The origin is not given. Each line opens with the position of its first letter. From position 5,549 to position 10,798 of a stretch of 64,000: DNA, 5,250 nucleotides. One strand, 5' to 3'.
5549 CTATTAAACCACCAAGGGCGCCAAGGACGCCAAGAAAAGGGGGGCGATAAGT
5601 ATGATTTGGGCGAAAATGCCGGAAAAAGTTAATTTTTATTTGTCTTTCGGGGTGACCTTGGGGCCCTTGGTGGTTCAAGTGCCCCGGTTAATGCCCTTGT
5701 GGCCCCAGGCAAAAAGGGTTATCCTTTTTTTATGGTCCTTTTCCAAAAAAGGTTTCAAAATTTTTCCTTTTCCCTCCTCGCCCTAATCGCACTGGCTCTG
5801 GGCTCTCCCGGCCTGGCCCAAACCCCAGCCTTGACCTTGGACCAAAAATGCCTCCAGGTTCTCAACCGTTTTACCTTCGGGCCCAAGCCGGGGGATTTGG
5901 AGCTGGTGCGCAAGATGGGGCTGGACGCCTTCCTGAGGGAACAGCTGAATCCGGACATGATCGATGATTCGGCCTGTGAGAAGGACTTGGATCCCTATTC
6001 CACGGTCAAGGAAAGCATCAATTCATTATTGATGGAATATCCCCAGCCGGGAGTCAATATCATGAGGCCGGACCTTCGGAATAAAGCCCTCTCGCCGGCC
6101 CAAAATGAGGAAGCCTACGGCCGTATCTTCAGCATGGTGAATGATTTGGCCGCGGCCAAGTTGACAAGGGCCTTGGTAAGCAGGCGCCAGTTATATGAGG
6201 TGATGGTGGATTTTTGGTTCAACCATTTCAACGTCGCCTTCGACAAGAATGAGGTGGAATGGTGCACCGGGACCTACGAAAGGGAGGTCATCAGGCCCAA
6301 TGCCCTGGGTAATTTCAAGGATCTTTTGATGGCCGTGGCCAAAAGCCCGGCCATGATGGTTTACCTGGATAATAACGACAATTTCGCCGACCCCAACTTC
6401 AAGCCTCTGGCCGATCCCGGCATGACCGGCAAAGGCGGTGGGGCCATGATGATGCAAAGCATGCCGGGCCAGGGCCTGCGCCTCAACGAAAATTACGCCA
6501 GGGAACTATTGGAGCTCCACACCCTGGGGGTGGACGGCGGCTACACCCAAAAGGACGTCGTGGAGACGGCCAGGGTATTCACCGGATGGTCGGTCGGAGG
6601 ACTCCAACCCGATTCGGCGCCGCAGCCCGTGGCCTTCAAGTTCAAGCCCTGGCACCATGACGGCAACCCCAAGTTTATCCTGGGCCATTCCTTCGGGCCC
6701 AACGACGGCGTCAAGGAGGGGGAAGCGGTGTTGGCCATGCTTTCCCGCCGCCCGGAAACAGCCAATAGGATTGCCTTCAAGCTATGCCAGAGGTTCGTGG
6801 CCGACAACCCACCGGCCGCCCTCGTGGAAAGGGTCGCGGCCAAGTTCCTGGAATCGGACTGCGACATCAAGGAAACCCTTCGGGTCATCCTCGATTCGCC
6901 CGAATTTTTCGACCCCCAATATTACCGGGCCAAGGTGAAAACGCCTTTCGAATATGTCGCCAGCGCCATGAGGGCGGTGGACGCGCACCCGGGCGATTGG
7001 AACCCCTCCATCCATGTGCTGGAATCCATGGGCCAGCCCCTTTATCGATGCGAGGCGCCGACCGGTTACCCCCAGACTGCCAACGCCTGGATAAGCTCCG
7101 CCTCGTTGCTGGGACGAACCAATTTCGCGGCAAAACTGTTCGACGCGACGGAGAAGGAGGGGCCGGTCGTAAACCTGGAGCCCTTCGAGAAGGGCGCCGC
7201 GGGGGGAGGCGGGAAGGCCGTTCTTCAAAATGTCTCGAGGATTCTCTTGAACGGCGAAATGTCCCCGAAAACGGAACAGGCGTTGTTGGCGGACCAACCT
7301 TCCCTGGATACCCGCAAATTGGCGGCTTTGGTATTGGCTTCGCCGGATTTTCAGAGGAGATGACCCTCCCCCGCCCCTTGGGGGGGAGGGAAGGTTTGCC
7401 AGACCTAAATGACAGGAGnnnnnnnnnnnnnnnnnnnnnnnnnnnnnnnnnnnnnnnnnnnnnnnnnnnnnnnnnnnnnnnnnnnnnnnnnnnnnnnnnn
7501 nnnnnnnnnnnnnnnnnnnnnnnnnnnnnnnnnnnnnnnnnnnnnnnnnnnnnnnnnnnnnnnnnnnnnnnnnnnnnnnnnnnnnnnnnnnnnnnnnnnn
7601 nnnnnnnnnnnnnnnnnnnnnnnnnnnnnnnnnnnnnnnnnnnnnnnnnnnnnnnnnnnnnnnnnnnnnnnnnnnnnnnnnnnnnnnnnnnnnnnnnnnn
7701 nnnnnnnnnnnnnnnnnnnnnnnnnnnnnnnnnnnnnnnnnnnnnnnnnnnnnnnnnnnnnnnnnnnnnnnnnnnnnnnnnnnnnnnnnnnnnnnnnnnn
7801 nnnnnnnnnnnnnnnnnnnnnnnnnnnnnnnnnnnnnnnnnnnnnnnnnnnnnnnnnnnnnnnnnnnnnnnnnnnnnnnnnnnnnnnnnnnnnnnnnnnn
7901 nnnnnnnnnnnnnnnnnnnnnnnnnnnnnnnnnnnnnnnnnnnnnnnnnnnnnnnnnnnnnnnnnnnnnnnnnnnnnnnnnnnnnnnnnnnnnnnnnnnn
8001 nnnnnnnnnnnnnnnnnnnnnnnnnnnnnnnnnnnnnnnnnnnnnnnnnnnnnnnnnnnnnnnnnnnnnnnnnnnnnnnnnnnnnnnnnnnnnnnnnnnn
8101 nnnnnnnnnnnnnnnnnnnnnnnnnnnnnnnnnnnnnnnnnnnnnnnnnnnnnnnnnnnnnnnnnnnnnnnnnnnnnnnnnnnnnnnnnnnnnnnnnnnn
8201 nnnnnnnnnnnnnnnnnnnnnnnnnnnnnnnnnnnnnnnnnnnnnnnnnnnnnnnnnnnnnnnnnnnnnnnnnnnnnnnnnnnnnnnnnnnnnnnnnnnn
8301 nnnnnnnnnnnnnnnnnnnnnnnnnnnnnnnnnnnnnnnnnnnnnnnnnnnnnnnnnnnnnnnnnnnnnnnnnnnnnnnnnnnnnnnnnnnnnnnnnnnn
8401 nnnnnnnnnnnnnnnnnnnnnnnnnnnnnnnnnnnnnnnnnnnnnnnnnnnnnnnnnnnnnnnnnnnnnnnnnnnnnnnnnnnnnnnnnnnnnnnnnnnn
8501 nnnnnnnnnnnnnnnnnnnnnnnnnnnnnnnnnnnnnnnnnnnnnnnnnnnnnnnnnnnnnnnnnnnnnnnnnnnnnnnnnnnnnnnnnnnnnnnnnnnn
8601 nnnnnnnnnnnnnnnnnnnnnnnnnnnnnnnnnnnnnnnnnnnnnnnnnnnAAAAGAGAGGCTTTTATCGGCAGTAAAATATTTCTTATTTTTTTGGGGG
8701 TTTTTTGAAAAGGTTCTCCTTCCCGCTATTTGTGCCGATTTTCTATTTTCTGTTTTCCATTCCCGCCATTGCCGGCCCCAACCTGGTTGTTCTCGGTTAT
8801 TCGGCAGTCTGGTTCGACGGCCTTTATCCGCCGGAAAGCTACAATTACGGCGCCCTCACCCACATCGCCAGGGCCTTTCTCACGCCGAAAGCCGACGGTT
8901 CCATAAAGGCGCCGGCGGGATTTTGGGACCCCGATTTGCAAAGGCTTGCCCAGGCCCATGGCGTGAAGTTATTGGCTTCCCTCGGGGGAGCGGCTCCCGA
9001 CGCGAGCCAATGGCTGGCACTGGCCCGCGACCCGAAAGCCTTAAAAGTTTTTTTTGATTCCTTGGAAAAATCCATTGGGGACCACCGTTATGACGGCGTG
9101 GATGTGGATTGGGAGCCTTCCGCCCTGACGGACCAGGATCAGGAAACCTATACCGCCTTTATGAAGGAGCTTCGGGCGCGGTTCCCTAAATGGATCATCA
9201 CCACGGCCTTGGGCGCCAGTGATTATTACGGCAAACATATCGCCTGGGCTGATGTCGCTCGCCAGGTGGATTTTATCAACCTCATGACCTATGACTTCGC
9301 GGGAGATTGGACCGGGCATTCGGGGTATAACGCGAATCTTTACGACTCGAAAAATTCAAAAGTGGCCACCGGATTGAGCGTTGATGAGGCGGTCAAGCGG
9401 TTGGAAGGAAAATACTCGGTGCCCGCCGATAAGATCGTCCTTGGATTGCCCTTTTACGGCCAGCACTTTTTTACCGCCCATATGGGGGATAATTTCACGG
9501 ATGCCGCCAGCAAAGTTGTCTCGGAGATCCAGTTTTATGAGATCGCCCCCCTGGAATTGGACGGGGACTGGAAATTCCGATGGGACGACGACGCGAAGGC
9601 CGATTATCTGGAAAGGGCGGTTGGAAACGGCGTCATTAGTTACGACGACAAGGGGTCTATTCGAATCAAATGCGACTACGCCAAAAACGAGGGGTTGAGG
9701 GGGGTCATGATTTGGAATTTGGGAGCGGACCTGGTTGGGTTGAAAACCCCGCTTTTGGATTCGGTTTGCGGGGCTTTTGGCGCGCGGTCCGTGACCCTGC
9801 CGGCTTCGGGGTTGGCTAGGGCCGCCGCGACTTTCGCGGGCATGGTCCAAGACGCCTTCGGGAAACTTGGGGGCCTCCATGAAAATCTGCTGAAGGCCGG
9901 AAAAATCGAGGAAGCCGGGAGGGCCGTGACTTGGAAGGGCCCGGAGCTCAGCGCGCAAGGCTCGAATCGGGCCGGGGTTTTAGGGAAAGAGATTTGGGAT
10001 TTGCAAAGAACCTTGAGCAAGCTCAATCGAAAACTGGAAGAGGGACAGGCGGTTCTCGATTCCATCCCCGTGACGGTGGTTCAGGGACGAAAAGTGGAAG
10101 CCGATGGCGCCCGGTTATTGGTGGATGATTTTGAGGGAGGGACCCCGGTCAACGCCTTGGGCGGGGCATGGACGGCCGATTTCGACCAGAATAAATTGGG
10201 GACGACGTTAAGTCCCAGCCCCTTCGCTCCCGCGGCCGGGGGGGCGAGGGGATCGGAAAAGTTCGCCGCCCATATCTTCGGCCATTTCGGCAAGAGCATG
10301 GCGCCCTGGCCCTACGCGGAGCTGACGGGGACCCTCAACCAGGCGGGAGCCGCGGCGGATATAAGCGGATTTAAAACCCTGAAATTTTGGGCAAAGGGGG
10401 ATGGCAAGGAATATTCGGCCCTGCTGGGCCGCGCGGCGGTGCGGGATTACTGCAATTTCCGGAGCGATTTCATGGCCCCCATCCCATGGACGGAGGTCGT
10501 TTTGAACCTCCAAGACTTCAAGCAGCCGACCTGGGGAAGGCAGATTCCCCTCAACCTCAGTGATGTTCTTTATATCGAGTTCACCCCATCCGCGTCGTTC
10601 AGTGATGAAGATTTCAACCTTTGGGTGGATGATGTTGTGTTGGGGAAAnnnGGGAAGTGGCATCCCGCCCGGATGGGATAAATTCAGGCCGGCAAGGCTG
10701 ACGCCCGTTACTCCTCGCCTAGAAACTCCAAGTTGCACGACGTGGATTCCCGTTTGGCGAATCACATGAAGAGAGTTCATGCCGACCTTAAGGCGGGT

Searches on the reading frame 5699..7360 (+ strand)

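Call 56: search_protein_families(library=pfam, proteins=[window:5699-7360:+], max_evalue=0.0001)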
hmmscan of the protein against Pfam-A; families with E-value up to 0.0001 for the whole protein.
seq(554 aa): 1 family
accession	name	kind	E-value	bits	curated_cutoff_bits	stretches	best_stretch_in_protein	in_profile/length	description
PF08811.16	DUF1800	-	3.8e-132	441.9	26.1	1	54-553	2-419/419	Protein of unknown function (DUF1800)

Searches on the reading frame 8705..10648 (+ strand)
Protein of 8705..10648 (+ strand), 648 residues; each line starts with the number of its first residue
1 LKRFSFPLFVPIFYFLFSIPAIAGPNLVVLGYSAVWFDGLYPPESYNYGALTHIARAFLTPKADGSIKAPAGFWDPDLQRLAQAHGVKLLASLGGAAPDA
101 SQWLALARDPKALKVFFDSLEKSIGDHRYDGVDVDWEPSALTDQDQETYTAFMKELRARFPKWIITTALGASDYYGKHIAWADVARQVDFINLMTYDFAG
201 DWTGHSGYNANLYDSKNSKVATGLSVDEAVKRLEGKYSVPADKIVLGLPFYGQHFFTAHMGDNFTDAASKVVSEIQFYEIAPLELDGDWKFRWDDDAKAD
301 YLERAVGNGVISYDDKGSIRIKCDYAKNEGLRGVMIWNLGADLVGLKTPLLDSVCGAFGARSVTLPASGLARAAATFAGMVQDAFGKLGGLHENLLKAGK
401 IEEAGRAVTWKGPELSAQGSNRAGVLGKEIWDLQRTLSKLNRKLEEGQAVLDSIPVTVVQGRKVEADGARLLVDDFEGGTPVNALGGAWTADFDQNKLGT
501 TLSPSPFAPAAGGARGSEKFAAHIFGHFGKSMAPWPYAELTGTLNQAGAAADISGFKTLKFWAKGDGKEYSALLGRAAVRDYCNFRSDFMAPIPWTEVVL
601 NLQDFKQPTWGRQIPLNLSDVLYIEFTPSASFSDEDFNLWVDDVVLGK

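Call 56: search_protein_families(library=pfam, proteins=[window:8705-10648:+], max_evalue=0.0001)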
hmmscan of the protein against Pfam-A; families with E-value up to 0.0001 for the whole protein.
seq(648 aa): 2 families
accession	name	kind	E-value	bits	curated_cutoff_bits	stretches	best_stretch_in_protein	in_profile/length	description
PF00704.34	Glyco_hydro_18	-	2.5e-54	185.5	29.6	1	48-342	20-317/317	Glycosyl hydrolases family 18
PF08547.18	CIA30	-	5.4e-08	33.5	24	1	548-639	60-155/157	Complex I intermediate-associated protein 30 (CIA30)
